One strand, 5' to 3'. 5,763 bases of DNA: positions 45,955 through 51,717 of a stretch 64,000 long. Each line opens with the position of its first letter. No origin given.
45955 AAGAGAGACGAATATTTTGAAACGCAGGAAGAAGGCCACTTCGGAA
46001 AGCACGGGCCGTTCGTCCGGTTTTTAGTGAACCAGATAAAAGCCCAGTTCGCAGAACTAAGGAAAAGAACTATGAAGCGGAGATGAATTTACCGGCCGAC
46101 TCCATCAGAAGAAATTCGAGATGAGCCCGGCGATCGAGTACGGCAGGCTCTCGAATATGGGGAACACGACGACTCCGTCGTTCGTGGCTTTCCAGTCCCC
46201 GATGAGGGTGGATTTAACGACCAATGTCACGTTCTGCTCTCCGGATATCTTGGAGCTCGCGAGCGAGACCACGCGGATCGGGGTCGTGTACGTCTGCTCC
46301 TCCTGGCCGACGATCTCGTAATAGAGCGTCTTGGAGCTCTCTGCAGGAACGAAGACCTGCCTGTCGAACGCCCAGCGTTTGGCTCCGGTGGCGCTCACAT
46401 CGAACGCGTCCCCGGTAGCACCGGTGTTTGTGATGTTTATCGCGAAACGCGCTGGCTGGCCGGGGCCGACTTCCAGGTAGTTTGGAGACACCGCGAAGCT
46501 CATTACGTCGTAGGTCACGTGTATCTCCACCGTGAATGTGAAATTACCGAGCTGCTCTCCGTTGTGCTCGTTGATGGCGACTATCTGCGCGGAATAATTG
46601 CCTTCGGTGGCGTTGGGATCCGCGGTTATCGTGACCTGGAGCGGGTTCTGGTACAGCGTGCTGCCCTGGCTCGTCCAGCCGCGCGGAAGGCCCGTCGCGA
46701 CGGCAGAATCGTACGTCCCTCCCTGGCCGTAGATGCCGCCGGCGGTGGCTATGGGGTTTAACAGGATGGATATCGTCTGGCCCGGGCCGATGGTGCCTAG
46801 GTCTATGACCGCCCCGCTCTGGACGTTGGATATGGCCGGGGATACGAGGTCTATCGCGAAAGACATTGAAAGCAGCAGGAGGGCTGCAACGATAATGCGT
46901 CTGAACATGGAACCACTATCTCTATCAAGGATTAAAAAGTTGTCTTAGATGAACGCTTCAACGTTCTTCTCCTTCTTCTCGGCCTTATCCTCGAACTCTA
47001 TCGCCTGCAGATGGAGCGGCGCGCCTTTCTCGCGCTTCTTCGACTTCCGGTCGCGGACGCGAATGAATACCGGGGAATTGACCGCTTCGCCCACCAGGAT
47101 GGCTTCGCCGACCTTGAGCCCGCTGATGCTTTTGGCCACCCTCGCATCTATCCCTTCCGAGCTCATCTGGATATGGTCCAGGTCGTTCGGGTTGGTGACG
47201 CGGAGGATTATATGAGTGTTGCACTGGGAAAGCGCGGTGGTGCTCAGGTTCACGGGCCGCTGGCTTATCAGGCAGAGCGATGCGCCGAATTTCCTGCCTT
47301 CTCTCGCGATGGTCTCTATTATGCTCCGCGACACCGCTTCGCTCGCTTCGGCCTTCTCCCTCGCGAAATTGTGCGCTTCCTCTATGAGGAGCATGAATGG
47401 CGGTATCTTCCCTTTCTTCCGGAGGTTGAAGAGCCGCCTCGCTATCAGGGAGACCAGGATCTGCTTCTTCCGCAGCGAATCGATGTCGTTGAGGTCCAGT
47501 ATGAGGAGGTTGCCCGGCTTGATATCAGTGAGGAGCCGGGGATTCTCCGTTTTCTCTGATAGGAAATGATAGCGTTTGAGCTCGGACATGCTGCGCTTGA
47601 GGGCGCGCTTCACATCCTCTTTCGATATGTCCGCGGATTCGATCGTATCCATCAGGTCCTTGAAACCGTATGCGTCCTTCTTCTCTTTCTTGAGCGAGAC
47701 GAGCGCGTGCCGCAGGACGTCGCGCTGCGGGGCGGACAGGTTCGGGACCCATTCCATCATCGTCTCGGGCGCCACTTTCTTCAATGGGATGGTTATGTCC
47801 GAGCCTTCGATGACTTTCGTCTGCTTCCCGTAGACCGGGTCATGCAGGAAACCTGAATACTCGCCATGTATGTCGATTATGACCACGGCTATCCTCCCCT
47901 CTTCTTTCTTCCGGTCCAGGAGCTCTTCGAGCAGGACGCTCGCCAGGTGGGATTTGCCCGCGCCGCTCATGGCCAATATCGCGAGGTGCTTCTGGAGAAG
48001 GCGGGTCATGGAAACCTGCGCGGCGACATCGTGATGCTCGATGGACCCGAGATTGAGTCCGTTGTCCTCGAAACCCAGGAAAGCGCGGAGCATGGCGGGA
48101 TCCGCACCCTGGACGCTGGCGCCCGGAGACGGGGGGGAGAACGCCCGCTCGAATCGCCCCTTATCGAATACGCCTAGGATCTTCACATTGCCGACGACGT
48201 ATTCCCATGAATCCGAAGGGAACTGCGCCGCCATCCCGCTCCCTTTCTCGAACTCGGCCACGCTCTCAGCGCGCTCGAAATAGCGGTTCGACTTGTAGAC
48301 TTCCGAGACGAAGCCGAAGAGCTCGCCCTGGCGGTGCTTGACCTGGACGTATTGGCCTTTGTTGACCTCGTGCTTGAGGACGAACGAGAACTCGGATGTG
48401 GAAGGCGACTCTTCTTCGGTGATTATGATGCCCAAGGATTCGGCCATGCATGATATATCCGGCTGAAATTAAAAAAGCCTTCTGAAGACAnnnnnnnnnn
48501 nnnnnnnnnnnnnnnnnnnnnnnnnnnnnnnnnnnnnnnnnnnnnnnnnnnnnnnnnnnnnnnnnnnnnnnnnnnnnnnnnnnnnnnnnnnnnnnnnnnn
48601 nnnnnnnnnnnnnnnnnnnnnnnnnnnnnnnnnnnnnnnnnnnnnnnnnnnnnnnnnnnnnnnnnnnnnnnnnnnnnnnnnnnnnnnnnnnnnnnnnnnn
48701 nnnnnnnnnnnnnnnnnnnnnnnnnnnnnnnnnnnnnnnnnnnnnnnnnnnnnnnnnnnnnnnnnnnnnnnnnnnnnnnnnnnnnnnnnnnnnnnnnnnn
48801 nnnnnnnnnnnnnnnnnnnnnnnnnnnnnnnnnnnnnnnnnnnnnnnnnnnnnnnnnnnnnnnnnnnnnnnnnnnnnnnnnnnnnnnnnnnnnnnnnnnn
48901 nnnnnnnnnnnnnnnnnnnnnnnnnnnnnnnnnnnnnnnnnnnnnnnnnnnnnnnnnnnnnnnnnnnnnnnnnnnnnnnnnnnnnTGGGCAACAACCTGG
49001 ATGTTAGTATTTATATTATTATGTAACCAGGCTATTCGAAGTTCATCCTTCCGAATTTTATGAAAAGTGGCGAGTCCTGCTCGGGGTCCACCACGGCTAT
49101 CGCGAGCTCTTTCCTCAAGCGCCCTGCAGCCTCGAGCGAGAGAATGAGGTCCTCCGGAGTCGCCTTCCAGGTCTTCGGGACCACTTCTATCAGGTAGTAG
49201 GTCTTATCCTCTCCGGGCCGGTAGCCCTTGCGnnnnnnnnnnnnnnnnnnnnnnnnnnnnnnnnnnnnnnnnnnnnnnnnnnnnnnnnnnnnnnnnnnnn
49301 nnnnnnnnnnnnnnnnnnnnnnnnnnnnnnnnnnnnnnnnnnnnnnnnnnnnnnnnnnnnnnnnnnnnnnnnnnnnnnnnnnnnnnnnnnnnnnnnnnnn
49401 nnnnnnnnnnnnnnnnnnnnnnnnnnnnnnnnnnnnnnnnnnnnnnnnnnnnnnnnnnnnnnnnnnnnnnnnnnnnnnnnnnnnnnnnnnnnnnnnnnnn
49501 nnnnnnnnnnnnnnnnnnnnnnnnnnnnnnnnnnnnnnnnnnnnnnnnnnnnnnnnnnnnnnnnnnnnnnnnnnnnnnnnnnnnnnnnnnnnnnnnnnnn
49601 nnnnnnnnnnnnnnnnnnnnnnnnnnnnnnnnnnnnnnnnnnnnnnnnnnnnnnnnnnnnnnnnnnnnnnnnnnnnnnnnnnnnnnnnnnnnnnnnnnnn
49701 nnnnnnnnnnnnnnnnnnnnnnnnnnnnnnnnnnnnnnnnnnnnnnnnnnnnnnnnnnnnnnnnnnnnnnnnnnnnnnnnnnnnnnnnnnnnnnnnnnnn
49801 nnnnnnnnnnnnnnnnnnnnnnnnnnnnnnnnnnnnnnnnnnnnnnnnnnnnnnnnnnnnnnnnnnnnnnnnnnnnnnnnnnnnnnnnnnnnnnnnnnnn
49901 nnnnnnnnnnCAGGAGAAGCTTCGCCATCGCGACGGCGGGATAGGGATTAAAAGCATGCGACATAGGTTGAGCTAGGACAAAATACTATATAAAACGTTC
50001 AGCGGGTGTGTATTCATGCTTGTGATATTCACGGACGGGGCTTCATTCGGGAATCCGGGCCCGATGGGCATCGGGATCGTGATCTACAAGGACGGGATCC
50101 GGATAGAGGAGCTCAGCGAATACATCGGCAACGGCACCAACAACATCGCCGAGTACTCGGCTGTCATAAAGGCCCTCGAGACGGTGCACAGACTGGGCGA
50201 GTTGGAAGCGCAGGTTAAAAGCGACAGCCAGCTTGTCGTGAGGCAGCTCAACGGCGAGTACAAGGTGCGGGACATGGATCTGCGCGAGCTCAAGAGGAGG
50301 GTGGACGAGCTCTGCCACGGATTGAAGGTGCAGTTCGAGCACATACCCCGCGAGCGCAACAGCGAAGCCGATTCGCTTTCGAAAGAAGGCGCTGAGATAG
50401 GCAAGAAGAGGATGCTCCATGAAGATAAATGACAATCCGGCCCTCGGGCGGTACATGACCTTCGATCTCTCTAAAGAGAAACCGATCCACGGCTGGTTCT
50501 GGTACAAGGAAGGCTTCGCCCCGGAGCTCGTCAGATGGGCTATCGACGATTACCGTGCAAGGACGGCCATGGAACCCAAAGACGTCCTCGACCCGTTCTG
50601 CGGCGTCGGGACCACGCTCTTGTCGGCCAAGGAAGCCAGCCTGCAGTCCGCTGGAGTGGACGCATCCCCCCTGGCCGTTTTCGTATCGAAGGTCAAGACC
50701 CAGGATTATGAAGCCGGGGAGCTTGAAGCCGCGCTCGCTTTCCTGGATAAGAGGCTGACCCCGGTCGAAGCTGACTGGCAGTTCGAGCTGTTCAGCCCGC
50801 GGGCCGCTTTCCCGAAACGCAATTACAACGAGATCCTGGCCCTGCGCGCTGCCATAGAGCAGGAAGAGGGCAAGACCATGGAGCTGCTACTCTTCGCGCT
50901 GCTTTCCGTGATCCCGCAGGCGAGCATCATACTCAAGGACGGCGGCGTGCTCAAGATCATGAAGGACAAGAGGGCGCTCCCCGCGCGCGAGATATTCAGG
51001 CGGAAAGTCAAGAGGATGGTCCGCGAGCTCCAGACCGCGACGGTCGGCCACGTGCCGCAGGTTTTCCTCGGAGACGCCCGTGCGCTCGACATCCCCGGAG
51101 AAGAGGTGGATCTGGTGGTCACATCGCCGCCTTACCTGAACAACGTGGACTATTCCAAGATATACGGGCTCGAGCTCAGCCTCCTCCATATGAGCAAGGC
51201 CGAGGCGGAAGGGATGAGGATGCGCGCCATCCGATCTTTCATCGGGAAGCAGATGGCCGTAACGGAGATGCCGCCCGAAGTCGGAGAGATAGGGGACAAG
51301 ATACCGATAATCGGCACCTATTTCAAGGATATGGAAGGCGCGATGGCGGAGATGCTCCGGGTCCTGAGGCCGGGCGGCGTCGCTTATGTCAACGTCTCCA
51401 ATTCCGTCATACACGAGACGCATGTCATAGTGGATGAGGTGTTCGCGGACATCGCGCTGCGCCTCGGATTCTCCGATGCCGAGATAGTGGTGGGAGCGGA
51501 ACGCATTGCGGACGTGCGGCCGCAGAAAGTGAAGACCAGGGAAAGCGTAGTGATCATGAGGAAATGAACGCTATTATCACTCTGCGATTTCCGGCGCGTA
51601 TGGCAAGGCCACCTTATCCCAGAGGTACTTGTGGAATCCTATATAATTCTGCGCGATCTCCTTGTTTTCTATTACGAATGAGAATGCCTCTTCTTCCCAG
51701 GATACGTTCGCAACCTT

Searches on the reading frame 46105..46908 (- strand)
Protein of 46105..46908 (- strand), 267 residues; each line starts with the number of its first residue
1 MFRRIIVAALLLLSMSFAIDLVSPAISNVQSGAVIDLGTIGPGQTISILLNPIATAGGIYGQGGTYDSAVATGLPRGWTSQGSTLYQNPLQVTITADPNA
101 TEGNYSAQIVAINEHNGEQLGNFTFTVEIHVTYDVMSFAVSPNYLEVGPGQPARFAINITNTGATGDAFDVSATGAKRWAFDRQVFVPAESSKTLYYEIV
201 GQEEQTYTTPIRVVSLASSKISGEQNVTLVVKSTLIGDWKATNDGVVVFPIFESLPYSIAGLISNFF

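Call 11: search_protein_families(library=pfam, proteins=[window:46105-46908:-], max_evalue=0.01)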
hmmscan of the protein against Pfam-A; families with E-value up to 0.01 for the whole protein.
window:46105-46908:- (267 aa): 1 family
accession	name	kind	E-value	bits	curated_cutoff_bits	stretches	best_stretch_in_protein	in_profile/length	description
PF17992.7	Agarase_CBM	-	0.00092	19.3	26.3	1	146-203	52-109/178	Agarase CBM like domain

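Call 65: search_protein_families(library=pfam, proteins=[window:46105-46908:-], max_evalue=10)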
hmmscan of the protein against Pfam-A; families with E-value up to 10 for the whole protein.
window:46105-46908:- (267 aa): 2 families
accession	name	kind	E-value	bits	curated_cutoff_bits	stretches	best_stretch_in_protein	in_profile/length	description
PF17992.7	Agarase_CBM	-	0.00092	19.3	26.3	1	146-203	52-109/178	Agarase CBM like domain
PF22067.2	Cep192_D3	-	0.074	13.6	27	1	120-162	28-70/99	Cep192 domain 3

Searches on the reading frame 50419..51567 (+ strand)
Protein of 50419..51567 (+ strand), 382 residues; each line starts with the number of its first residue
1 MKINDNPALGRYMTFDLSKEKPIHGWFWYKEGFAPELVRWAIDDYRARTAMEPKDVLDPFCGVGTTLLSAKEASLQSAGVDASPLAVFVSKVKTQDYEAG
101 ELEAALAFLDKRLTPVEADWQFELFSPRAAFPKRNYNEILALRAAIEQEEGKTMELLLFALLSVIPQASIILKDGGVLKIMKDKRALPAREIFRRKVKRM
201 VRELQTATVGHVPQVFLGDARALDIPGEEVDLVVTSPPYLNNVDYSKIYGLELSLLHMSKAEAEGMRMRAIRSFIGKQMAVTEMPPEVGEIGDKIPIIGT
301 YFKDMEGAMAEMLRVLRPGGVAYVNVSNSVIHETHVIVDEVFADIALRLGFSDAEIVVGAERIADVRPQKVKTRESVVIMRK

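Call 11: search_protein_families(library=pfam, proteins=[window:50419-51567:+], max_evalue=0.01)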
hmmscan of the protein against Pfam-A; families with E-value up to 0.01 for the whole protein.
window:50419-51567:+ (382 aa): 7 families
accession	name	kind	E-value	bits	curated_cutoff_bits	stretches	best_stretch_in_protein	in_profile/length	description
PF01555.25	N6_N4_Mtase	-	4.3e-13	50.2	26.7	2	230-342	1-69/221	DNA methylase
PF08241.18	Methyltransf_11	-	8.8e-07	29.9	21.2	0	301-323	72-94/95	Methyltransferase domain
PF01170.24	UPF0020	-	9.9e-07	29.1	22.3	1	187-244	79-136/197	RMKL-like, methyltransferase domain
PF13649.12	Methyltransf_25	-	5.2e-06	27.5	27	0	301-320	76-97/97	Methyltransferase domain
PF05148.21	Methyltransf_8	-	0.0031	17.9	27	0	303-362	135-189/219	Hypothetical methyltransferase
PF13489.12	Methyltransf_23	-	0.0037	17.4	27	0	47-105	14-61/164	Methyltransferase domain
PF13847.12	Methyltransf_31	-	0.0084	16.2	27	0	55-96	6-50/145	Methyltransferase domain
